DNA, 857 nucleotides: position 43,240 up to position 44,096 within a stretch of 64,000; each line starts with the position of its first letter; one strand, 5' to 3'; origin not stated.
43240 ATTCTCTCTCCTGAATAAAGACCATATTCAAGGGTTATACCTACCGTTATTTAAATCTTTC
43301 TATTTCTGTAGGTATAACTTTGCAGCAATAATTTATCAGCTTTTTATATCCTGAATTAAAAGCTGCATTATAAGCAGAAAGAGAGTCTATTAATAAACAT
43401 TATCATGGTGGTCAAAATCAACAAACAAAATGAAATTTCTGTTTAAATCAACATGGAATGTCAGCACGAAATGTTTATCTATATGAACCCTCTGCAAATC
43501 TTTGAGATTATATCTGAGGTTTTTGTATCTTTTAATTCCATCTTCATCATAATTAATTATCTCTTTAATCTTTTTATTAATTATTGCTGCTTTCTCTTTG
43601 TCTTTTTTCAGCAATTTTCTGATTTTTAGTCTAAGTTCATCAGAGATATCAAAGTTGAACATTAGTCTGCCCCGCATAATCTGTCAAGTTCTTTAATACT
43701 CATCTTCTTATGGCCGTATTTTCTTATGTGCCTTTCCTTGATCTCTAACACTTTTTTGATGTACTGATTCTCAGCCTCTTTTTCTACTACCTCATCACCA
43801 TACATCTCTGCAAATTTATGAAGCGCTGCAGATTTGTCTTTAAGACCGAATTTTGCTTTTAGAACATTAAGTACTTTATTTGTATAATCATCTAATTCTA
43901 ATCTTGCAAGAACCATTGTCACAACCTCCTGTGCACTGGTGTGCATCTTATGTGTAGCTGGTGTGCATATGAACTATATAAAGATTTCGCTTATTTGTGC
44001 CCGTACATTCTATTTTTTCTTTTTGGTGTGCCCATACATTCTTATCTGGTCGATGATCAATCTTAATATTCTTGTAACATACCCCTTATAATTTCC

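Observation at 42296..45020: Two class-II Fic genes flank a RelE toxin-antitoxin pair, each behind an inverted-repeat-bracketed TATA promoter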

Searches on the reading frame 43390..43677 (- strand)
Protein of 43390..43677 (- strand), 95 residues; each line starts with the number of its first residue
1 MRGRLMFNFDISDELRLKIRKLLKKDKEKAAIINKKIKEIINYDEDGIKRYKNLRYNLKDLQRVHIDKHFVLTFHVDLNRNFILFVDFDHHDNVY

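Call 5: search_protein_families(library=pfam, proteins=[window:43390-43677:-], max_evalue=0.1)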
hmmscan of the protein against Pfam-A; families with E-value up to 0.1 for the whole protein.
window:43390-43677:- (95 aa): 0 families

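Call 13: search_protein_families(library=ncbifam, proteins=[window:43390-43662:-], max_evalue=0.1)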
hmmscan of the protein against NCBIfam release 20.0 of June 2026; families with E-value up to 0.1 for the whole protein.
window:43390-43662:- (90 aa): 2 families
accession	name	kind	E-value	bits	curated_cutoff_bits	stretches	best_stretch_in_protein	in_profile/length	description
TIGR00053.1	TIGR00053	subfamily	1.5e-14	54.3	87.25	1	3-90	3-91/92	YafQ family addiction module toxin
TIGR02385.1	RelE_StbE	subfamily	0.014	15.9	27.9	1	23-90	21-88/88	type II toxin-antitoxin system mRNA interferase toxin, RelE/StbE family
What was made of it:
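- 43390..43662 (-): YafQ/RelE-like toxin, 90 aa. Its ATG overlaps the antitoxin stop codon (TAATG). RelE_StbE: E 0.014 (call 13).
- Checked: Toxin-antitoxin pair: the toxin 43390-43662 matches the YafQ family model TIGR00053 over its full length (E 1.5e-14, below NCBI's cut-off, call 13).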

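Call 57: search_solved_structures(query=window:43390-43662:-, max_evalue=1)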
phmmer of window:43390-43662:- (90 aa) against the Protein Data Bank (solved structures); distinct sequences matched with E-value up to 1: 14.
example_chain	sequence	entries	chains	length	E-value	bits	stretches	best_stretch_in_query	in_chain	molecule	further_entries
3dht_B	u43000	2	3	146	0.13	15.8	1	32-86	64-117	Hemoglobin subunit beta-1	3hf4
8jbg_B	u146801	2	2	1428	0.36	14.4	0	43-85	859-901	Neuromedin-K receptor (NK3R-pFastbac1) | NK3R-pFastbac1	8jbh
7tbi_b1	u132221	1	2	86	0.37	14.4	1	24-85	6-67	Dyn2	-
9vus_A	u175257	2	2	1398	0.37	14.3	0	43-85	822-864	Soluble cytochrome b562,2-oxoglutarate receptor 1,Soluble cytochrome b562,2-oxoglutarate r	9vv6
7n9f_o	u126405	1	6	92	0.38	14.3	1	24-85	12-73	Dynein light chain 1, cytoplasmic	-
9me8_A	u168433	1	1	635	0.41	14.2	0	43-85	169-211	Maltose/maltodextrin-binding periplasmic protein,Sentrin-specific protease 3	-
4ds1_A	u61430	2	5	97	0.43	14.1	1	24-85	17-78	Dynein light chain 1, cytoplasmic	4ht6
1fhj_B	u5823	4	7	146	0.44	14.1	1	31-81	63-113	HEMOGLOBIN (BETA CHAIN) | Hemoglobin subunit beta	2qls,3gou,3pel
2b7h_B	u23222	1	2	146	0.47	14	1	31-81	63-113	hemoglobin beta chain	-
8rdx_A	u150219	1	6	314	0.74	13.4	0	40-77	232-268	Protein farnesyltransferase/geranylgeranyltransferase type-1 subunit alpha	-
1ft2_A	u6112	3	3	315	0.76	13.4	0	40-77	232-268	PROTEIN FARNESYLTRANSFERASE | Protein farnesyltransferase alpha subunit | Protein farnesyltransferase/geranylgeranyltransferase type I alpha subunit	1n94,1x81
2r2l_A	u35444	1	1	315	0.76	13.4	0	40-77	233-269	Farnesyltransferase subunit alpha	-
1n95_A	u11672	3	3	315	0.77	13.4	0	40-77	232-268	Protein farnesyltransferase alpha subunit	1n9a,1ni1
1qbq_A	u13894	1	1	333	0.8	13.3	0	40-77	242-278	FPT ALPHA-SUBUNIT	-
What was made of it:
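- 43390..43662 (-): No Pfam or PDB sequence match (calls 5, 57).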

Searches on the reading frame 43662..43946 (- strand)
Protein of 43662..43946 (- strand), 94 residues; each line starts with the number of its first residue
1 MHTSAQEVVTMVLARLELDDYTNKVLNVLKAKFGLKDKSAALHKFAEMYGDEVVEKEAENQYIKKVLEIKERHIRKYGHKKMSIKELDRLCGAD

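Call 5: search_protein_families(library=pfam, proteins=[window:43662-43946:-], max_evalue=0.1)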
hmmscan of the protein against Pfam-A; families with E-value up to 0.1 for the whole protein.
window:43662-43946:- (94 aa): 1 family
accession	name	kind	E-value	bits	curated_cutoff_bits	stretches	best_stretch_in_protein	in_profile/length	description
PF04358.19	DsrC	-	0.045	14.6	24.9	1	15-66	34-85/107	DsrC like protein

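Call 13: search_protein_families(library=ncbifam, proteins=[window:43662-43916:-], max_evalue=0.1)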
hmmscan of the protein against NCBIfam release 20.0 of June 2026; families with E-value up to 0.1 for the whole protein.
window:43662-43916:- (84 aa): 1 family
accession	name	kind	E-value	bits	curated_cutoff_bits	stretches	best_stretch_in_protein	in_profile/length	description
TIGR01283.1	nifE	equivalog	0.011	14.3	505.1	1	22-69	277-323/459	nitrogenase iron-molybdenum cofactor biosynthesis protein NifE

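Call 58: search_solved_structures(query=window:43662-43916:-, max_evalue=1)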
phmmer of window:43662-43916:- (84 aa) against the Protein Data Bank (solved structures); distinct sequences matched with E-value up to 1: 3.
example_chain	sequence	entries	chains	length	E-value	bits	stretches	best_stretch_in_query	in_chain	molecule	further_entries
5oj8_A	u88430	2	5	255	0.47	14.7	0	29-70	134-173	Kinesin light chain 1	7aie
6fuz_A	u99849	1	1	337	0.8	13.9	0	29-69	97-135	Kinesin light chain 1,Kinesin light chain 1,C-Jun-amino-terminal kinase-interacting protei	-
6fv0_A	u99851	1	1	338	0.81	13.9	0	29-69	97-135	Kinesin light chain 1,Torsin-1A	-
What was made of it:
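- Tried and rejected: PDB sequence matches for the toxin and antitoxin: none (calls 57, 58).
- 43662..43916 (-): DUF2683-like antitoxin, 84 aa. AGGAGG (43925-43930) lies 8 nt before the ATG. No hit in Pfam, NCBIfam or PDB from this sequence itself (calls 5, 13, 58).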

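Call 69: find_homologous_proteins(query=window:43662-43916:-)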
Query window:43662-43916:- (84 aa): 43 proteins with E <= 0.001 among 43 candidates.
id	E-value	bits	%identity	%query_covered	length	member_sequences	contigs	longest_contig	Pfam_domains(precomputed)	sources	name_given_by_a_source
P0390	2.3e-46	173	100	100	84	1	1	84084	-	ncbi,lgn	-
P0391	5.6e-40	153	89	100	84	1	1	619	-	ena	-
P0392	5.7e-39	149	87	100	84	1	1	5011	-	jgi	-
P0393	3.0e-36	141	83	100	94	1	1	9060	-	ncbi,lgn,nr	ncbi:MAG: DUF2683 family protein [Nanoarchaeota archaeon]|nr:DUF2683 family protein [Nanoarchaeota a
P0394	2.2e-35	138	77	100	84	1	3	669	-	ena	-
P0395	3.6e-35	137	77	100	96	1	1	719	-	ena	-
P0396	3.5e-34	134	78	99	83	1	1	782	-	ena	-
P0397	4.1e-34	134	74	100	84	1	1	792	-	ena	-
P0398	5.5e-33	130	73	99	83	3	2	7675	-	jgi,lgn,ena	-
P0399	6.0e-33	130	73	100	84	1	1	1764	-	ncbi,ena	-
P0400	9.3e-33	130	73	100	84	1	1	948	-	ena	-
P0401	1.1e-32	130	71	100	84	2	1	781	-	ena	-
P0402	3.4e-32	128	70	100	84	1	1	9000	-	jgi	-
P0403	5.5e-32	127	70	100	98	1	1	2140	-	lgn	-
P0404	1.4e-31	126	75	99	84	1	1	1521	-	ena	-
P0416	4.4e-28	115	70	96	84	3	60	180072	-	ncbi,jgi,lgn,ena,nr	ncbi:DUF2683 family protein [Candidatus Woesearchaeota archaeon]|nr:DUF2683 family protein [Candidat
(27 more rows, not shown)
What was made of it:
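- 43662..43916 (-): 43 homologues, several of them named 'DUF2683 family protein' by NCBI or JGI (call 69).
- On RelE/ParE/YafQ type II toxin-antitoxin system: Homologues are named DUF2683 (call 69).
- Checked: NCBI names homologues of the antitoxin 43662-43916 DUF2683 (call 69).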

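Call 70: find_encoding_contigs(protein=P0392, flank=3000, max_places=2)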
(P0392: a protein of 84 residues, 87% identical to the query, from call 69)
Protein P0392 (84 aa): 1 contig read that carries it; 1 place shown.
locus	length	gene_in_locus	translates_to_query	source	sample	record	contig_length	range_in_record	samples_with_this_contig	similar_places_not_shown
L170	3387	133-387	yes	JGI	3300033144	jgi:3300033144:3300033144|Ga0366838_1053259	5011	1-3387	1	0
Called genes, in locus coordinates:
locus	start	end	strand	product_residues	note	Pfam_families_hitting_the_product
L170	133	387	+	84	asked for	-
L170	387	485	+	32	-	-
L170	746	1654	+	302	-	PF02661:Fic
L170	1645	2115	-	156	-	-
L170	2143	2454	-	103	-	PF03692:CxxCxxCC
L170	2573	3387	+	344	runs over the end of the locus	-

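Call 71: find_encoding_contigs(protein=P0393, flank=2500, max_places=2)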
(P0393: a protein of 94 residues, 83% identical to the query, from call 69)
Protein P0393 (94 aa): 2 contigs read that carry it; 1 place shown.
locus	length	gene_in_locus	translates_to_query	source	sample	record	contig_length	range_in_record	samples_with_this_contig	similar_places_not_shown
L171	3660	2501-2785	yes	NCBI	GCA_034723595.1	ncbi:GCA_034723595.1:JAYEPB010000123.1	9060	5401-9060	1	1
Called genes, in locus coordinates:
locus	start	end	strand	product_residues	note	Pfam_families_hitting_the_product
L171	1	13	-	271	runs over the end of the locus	PF02536:mTERF (weak)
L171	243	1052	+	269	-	PF13328:HD_4 (weak)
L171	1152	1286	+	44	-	-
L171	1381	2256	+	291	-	-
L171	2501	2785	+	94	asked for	-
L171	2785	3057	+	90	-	-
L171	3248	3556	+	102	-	-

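Call 72: find_encoding_contigs(protein=P0416, flank=2500, max_places=4)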
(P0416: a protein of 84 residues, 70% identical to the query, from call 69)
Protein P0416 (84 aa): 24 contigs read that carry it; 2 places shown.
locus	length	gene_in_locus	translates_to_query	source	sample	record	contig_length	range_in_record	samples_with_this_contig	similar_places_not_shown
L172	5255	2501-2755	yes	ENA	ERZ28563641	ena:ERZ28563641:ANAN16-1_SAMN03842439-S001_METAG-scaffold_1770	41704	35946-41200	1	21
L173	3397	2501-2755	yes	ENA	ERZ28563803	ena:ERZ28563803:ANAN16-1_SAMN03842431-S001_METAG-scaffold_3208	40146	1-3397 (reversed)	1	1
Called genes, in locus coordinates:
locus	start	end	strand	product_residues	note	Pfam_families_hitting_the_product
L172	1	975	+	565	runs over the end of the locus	PF13231:PMT_2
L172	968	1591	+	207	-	PF05148:Methyltransf_8 (weak), PF08241:Methyltransf_11, PF13847:Methyltransf_31 (faint)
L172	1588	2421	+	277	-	PF01209:Ubie_methyltran, PF13489:Methyltransf_23, PF08241:Methyltransf_11, PF08242:Methyltransf_12, PF13649:Methyltransf_25, PF13847:Methyltransf_31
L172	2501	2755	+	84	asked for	-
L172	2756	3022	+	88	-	-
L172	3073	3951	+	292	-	PF00535:Glycos_transf_2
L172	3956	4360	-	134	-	-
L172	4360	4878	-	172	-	PF08279:HTH_11 (weak), PF01909:NTP_transf_2 (weak), PF18765:Polbeta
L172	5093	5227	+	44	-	-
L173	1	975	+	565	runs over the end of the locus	PF13231:PMT_2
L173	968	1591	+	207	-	PF05148:Methyltransf_8 (weak), PF08241:Methyltransf_11, PF13847:Methyltransf_31 (faint)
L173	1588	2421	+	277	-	PF01209:Ubie_methyltran, PF13489:Methyltransf_23, PF08241:Methyltransf_11, PF08242:Methyltransf_12, PF13649:Methyltransf_25, PF13847:Methyltransf_31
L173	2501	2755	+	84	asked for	-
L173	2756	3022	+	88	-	-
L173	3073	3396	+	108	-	?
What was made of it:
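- On RelE/ParE/YafQ type II toxin-antitoxin system: The gene pair is conserved in L171 and L172 (calls 71, 72).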
